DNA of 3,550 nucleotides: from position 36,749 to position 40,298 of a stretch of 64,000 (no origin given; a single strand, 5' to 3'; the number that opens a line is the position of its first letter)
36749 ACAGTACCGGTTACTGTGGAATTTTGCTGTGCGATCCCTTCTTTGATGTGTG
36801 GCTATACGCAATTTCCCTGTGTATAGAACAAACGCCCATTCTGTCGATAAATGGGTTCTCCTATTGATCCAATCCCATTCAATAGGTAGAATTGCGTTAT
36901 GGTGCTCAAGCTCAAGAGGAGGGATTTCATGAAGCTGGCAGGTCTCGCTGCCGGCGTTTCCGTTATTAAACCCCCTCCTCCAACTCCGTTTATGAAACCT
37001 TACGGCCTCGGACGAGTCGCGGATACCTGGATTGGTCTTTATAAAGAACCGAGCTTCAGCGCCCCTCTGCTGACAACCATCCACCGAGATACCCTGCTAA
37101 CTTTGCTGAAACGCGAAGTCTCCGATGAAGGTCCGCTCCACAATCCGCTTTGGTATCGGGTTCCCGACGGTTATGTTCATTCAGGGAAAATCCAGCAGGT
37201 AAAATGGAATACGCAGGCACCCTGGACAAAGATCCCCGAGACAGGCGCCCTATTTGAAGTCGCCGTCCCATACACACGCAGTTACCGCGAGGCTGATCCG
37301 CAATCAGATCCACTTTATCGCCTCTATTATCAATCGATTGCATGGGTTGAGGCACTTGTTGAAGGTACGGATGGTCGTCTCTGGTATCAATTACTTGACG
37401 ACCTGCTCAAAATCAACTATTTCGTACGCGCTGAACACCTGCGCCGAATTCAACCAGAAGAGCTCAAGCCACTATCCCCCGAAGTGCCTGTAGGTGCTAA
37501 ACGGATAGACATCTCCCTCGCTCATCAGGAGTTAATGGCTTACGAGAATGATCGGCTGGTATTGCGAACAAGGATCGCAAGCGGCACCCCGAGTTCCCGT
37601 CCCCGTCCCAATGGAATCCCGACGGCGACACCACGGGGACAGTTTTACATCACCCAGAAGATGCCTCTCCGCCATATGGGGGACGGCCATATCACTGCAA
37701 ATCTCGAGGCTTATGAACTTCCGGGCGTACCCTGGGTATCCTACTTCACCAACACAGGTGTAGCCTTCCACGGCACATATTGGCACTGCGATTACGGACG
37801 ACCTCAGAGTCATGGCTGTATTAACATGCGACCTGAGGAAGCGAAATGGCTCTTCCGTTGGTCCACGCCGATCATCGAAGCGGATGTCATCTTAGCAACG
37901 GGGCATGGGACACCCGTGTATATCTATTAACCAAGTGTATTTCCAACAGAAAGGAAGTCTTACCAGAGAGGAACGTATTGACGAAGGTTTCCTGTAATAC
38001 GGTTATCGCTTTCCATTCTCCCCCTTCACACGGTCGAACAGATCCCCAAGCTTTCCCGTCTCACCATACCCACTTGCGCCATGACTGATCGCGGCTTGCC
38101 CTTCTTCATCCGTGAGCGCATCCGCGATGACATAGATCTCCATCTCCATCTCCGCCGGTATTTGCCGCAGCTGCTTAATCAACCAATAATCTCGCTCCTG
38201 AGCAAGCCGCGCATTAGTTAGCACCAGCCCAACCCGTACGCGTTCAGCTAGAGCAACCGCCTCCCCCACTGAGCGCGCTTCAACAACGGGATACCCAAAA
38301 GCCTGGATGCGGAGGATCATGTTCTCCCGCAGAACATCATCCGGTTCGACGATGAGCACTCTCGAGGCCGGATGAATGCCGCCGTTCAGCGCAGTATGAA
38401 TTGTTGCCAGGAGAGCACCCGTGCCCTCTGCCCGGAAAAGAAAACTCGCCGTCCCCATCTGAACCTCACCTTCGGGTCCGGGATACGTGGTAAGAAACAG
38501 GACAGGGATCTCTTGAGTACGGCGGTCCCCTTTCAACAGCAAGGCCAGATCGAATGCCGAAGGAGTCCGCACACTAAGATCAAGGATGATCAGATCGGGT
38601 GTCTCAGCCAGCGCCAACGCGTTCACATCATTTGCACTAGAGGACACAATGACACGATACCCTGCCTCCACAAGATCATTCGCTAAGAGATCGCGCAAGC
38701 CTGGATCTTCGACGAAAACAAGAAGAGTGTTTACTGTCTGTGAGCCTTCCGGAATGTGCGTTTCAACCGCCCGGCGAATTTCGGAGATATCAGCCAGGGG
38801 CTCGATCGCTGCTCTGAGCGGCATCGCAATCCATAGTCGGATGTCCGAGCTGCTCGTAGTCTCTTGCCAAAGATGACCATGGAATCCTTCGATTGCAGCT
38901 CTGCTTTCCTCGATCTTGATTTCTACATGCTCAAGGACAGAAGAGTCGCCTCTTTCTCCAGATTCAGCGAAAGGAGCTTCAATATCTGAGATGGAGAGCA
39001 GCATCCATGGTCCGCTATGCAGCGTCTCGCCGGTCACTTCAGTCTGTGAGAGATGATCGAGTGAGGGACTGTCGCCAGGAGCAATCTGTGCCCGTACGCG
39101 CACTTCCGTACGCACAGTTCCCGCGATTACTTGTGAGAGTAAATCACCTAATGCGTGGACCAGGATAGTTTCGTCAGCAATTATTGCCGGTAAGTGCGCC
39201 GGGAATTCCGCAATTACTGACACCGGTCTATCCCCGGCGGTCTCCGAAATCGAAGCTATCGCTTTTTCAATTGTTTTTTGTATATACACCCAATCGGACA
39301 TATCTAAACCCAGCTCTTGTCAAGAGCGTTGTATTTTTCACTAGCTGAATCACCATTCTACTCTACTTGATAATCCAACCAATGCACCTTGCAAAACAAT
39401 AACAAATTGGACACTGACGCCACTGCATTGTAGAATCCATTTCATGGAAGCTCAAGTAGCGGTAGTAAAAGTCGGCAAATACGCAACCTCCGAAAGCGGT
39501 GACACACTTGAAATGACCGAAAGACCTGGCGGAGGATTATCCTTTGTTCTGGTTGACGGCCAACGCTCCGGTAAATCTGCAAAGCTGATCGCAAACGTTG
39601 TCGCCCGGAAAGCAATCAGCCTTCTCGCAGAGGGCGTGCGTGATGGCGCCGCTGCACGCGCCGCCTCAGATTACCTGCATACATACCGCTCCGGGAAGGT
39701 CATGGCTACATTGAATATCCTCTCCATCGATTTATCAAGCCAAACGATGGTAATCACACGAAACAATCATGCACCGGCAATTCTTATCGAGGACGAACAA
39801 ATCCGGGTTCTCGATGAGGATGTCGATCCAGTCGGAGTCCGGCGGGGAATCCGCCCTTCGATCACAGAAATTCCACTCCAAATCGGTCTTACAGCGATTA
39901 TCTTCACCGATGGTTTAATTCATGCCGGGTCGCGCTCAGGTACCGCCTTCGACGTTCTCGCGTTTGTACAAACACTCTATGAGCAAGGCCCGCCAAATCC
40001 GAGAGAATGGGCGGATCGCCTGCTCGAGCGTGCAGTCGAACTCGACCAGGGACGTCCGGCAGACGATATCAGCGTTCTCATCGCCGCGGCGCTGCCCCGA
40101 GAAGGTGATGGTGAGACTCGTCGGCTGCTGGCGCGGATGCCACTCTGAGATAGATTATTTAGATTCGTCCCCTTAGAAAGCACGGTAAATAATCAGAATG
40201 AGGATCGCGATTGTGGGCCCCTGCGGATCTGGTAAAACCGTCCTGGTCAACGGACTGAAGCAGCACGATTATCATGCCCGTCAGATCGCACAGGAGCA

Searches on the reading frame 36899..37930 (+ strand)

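Call 64: search_protein_families(library=pfam, proteins=[window:36899-37930:+], max_evalue=0.001)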
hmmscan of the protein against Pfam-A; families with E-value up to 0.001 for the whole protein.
window:36899-37930:+ (343 aa): 1 family
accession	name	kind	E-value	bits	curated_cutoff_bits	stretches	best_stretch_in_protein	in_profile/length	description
PF03734.19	YkuD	-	4.6e-21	76.4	23.4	1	201-342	2-146/146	L,D-transpeptidase catalytic domain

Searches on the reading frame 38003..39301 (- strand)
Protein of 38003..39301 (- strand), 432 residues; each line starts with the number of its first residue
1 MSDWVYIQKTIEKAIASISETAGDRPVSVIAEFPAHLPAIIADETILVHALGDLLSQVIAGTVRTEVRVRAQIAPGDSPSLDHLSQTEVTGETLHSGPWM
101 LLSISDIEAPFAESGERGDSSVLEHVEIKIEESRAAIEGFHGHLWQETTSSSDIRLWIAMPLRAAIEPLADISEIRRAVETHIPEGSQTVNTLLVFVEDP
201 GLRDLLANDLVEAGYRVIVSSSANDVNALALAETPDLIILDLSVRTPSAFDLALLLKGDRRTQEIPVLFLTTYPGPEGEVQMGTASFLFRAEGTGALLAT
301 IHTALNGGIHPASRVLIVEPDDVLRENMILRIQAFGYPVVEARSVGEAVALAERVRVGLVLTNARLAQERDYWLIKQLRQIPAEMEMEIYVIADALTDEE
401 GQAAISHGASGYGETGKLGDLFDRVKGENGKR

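Call 64: search_protein_families(library=pfam, proteins=[window:38003-39301:-], max_evalue=0.001)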
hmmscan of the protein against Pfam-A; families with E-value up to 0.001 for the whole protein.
window:38003-39301:- (432 aa): 1 family
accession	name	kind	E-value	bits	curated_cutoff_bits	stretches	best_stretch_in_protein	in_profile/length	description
PF00072.30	Response_reg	-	1.1e-13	51.7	30.2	2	315-412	1-96/111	Response regulator receiver domain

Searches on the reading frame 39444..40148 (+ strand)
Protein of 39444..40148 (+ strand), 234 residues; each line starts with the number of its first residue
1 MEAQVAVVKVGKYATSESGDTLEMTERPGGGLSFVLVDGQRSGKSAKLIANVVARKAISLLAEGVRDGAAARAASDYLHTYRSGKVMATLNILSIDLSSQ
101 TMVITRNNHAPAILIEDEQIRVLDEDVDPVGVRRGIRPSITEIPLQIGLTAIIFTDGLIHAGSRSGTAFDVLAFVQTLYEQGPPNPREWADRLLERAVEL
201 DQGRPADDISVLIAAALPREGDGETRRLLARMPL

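Call 64: search_protein_families(library=pfam, proteins=[window:39444-40148:+], max_evalue=0.001)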
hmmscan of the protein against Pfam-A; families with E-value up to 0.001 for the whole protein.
window:39444-40148:+ (234 aa): 1 family
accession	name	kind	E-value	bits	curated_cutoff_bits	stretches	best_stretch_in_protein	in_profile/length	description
PF07228.17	SpoIIE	-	2.2e-20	73.9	25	1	28-214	1-189/192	Stage II sporulation protein E (SpoIIE)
